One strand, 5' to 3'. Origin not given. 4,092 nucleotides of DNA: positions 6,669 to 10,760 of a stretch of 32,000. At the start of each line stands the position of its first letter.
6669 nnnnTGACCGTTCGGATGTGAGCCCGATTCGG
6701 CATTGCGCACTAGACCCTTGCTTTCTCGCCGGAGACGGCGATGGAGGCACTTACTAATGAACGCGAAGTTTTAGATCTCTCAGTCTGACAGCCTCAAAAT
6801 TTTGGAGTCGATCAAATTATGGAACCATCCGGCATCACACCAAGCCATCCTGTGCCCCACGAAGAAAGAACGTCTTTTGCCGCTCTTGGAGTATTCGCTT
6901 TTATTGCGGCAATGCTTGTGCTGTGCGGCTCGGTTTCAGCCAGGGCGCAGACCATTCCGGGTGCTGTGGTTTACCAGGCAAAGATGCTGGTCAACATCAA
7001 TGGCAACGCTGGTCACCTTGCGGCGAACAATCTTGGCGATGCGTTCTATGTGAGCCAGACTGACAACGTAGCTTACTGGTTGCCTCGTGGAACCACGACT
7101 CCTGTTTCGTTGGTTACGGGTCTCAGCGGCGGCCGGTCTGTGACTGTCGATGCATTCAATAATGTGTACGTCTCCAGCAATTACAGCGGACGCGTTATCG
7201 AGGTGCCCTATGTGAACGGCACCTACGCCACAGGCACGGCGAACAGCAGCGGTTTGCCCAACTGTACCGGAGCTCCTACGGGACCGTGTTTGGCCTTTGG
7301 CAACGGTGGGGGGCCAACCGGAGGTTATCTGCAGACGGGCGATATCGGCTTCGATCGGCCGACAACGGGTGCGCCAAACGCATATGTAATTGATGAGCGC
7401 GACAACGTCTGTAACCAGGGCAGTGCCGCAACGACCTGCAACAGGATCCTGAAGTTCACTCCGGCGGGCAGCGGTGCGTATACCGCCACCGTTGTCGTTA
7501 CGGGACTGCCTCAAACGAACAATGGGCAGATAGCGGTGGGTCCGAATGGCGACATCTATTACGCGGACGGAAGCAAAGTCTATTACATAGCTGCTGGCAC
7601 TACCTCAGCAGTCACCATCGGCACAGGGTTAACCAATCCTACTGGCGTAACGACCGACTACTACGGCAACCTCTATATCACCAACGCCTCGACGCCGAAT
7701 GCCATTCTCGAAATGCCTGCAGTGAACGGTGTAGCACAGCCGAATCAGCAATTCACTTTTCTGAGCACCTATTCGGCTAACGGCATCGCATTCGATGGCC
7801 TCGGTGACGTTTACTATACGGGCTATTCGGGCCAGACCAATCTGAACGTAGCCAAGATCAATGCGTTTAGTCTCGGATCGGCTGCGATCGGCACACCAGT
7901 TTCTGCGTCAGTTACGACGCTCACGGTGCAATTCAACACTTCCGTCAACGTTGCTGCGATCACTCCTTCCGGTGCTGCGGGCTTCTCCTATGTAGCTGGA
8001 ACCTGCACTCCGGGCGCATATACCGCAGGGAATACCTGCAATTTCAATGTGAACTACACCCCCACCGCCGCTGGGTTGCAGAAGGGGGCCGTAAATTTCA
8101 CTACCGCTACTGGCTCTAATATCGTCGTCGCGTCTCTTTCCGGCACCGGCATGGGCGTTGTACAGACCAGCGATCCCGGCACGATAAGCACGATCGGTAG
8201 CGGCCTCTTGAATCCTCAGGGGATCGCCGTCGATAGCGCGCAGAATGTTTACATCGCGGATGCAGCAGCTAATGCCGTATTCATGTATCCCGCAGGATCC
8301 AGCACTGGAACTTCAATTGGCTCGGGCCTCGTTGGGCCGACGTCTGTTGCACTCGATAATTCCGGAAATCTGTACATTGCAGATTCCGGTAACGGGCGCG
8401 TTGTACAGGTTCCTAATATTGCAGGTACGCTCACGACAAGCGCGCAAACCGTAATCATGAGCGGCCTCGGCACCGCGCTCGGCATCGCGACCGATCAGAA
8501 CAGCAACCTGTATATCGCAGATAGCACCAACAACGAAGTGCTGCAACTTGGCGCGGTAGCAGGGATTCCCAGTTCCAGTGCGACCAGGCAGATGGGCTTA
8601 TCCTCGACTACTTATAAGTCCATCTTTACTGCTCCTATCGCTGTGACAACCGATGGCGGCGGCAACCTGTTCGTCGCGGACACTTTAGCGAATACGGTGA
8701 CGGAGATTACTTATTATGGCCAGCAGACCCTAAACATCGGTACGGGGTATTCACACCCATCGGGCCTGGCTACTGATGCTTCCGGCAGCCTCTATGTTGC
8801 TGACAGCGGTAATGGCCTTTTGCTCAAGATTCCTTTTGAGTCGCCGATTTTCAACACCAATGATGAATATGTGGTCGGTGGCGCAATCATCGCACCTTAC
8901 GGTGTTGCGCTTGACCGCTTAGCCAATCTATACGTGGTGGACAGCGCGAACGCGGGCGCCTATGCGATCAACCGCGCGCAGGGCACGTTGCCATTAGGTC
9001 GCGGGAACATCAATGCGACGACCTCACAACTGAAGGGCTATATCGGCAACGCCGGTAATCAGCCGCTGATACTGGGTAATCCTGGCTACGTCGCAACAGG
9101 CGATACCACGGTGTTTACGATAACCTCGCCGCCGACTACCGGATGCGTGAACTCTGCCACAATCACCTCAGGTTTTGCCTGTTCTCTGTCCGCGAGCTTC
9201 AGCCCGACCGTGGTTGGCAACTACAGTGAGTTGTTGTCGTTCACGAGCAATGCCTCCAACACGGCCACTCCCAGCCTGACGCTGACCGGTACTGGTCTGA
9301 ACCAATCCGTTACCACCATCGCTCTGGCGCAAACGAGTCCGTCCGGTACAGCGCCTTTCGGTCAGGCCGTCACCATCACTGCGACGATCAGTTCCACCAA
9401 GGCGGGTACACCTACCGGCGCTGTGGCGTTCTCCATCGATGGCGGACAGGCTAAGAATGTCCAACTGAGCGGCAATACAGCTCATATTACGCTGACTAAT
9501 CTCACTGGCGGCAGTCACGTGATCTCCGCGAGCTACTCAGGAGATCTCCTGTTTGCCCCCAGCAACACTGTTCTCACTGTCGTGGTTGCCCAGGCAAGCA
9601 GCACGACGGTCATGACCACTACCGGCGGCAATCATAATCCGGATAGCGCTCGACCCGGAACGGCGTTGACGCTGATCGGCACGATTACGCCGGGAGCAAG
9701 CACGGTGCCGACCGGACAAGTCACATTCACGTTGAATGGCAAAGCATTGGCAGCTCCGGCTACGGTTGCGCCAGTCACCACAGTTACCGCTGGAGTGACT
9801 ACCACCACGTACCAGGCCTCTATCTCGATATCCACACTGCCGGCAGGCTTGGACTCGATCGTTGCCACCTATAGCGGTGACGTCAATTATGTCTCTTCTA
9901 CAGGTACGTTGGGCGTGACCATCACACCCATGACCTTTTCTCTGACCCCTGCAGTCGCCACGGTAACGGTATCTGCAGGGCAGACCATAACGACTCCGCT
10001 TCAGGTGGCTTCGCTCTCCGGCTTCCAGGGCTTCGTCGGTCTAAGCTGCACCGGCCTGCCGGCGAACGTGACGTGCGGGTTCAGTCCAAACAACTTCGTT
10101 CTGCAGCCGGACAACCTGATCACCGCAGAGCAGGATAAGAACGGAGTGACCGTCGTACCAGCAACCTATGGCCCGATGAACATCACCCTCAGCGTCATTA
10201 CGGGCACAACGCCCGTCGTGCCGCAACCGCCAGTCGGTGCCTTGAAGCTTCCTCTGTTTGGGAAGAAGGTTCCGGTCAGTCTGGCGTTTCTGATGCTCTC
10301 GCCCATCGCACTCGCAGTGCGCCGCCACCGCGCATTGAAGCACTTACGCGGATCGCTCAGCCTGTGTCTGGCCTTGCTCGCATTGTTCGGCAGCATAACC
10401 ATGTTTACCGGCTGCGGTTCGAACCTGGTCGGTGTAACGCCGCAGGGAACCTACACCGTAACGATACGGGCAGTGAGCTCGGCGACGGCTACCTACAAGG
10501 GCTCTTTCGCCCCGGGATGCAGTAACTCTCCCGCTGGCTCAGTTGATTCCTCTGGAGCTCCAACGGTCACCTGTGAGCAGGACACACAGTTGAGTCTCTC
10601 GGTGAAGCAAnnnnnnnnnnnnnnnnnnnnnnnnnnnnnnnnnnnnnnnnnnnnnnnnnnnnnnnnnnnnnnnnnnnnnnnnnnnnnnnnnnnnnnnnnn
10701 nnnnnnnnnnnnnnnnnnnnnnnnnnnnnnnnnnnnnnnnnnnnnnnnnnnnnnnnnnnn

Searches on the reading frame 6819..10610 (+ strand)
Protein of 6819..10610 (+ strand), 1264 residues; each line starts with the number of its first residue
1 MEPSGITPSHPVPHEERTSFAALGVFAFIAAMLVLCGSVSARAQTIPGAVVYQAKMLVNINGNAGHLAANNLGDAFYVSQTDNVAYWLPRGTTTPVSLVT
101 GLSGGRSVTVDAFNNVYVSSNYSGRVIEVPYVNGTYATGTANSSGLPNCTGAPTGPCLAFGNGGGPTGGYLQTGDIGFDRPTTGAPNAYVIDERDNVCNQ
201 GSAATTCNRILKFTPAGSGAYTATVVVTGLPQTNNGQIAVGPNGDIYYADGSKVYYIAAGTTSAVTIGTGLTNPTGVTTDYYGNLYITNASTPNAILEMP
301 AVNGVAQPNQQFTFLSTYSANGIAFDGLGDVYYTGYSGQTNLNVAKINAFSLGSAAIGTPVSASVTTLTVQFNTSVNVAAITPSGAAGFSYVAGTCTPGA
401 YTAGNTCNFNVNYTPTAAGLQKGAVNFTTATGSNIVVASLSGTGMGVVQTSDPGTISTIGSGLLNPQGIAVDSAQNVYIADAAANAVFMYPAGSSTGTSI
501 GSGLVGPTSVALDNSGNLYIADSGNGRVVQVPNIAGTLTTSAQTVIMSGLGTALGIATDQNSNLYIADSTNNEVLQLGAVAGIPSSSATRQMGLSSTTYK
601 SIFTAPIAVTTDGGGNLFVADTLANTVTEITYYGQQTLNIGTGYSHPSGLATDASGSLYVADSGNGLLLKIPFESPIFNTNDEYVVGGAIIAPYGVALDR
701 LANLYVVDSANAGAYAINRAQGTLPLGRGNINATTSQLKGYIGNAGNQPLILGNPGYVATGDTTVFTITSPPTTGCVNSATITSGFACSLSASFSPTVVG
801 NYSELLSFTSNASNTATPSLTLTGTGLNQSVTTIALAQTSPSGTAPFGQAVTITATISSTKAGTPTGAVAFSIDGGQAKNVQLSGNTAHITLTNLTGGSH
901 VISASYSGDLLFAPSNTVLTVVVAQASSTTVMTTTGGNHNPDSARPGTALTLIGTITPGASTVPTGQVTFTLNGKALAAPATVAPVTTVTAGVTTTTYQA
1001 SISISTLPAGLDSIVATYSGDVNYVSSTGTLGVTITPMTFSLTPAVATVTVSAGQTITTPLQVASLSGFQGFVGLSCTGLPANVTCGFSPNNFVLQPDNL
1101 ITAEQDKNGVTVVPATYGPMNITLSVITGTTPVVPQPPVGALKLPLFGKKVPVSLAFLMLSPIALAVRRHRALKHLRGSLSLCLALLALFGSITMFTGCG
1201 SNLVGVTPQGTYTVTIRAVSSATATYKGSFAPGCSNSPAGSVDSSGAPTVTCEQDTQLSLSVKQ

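Call 4: search_protein_families(library=ncbifam, proteins=[window:6819-10610:+], max_evalue=1)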
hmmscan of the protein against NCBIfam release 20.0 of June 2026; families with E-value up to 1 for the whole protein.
window:6819-10610:+ (1264 aa): 4 families
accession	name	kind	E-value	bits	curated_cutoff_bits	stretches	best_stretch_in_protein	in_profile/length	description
NF035926.1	scyF_NHL_VPEP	equivalog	3.5e-16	59.3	350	2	463-574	151-270/376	scytonemin biosynthesis PEP-CTERM protein ScyF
NF033206.1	ScyE_fam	subfamily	4.8e-14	52.6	80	5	215-337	198-321/333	ScyD/ScyE family protein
NF012200.0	choice_anch_D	domain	0.0001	22.7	45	2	343-431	15-105/108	choice-of-anchor D domain-containing protein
TIGR02604.1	Piru_Ver_Nterm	subfamily_domain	0.0024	17.3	122.2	0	260-315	172-227/367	PVC-type heme-binding CxxCH protein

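Call 5: search_protein_families(library=pfam, proteins=[window:6819-10610:+], max_evalue=1)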
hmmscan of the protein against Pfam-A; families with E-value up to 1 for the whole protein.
window:6819-10610:+ (1264 aa): 12 families
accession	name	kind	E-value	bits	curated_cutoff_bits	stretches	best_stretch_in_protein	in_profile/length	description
PF16640.11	Big_3_5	-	3.3e-21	76.1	35.5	2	840-923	3-87/88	Bacterial Ig-like domain (group 3)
PF01436.27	NHL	-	2.1e-20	72.1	20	3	506-529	3-26/28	NHL repeat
PF06739.17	SBBP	-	2.9e-07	30.8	20.5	4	311-342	5-37/38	Beta-propeller repeat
PF25021.1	TEN_NHL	-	9.4e-06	25.3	27.1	1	501-583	257-335/357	Teneurin NHL domain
PF15780.11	ASH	-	0.00019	22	27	1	742-814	21-94/98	Abnormal spindle-like microcephaly-assoc'd, ASPM-SPD-2-Hydin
PF22073.2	Cep192_D4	-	0.0004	21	35.5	1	779-826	63-111/112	Cep192 domain 4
PF01731.26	Arylesterase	-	0.001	19.7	21.3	1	452-490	42-81/86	Arylesterase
PF20067.5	SSL_N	-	0.0039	17.4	18.9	0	503-530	19-45/46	Strictosidine synthase-like, N-terminal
PF24771.2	Ig_CFAP74_1st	-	0.006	17.4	29.2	0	397-434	54-91/97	CFAP74 first Ig-like domain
PF22544.2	HYDIN_VesB_CFA65-like_Ig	-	0.013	16.2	25.5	1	769-824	45-99/100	HYDIN/CFA65/VesB-like, Ig-like domain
PF24507.1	Ig_CFAP65_4th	-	0.11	13.3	27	0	780-826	32-76/76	CFAP65, fourth Ig-like domain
PF15892.11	BNR_4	-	0.13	12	27.3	0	334-480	113-241/272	BNR repeat-containing family member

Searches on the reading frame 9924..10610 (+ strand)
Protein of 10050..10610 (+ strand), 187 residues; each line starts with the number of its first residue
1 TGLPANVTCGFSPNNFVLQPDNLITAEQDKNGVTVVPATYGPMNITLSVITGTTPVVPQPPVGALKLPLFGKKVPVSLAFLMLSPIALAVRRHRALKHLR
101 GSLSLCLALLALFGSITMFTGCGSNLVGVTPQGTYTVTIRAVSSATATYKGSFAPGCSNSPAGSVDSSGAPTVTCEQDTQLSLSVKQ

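Call 4: search_protein_families(library=ncbifam, proteins=[window:10050-10610:+], max_evalue=1)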
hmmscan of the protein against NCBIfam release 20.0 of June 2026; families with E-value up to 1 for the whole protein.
window:10050-10610:+ (187 aa): 1 family
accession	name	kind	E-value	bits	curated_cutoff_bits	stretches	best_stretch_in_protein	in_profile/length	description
NF058595.1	invert_tail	domain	1.9e-07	31.4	37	1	44-146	2-102/113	lipo-invert putative C-terminal anchoring domain-containing protein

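Call 5: search_protein_families(library=pfam, proteins=[window:10050-10610:+], max_evalue=1)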
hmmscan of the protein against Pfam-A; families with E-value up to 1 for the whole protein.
window:10050-10610:+ (187 aa): 0 families

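Call 56: predict_structure(alignment_id=A4)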
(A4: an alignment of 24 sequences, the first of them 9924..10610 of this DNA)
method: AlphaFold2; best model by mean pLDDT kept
length: 229 residues; sequences in the alignment: 24
mean_pLDDT: 74.7   pTM: 0.61
mean pLDDT of the five models: 74.7, 74.5, 73.0, 72.6, 70.1
residues with pLDDT >= 90: 69; 70-90: 65; 50-70: 67; < 50: 28
segments of 3 or more residues with pLDDT < 50: 64-70, 76-81, 107-117, 165-167
pLDDT, mean of each block of 10 residues (from residue 1): 87 95 94 86 94 88 52 51 80 73 54 47 62 55 72 75 52 93 85 79 66 86 95
secondary structure, 60 per line:
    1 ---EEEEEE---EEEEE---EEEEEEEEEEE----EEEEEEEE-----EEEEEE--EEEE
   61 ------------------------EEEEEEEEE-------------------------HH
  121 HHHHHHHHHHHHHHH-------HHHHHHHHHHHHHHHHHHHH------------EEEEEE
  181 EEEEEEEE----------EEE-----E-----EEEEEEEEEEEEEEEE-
elements in order: E4-9 E13-17 E21-31 E36-43 E49-54 E57-60 E85-93 H119-135 H143-162 E175-188 E199-201 E213-228
